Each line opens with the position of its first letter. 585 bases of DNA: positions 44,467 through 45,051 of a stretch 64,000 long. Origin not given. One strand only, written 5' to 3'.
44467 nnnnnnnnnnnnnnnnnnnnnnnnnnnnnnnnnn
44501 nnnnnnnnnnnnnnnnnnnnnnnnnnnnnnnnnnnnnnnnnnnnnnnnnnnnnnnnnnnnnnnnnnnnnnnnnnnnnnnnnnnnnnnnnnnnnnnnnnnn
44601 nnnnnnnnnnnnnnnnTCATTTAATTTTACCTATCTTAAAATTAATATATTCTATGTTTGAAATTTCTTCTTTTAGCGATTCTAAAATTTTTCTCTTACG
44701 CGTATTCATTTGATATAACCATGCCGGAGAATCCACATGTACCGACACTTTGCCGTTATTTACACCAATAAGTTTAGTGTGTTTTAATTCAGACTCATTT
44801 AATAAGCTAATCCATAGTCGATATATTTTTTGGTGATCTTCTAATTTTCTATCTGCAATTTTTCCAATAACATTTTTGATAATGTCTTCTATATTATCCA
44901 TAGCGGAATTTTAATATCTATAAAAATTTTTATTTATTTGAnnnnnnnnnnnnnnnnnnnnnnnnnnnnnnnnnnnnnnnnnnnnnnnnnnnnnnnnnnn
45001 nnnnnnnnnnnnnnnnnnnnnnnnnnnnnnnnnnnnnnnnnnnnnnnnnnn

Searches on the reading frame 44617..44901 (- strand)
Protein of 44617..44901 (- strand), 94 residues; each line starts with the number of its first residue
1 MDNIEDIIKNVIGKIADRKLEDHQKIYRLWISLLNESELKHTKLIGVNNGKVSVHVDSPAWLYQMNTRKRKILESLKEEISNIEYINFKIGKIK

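Call 42: search_protein_families(library=pfam, proteins=[window:44617-44901:-], max_evalue=0.001)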
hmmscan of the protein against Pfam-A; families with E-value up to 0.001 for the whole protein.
window:44617-44901:- (94 aa): 1 family
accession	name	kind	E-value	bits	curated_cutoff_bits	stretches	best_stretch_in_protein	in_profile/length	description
PF05258.17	DciA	-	1.3e-08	35.4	24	1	5-87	3-88/89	Dna[CI] antecedent, DciA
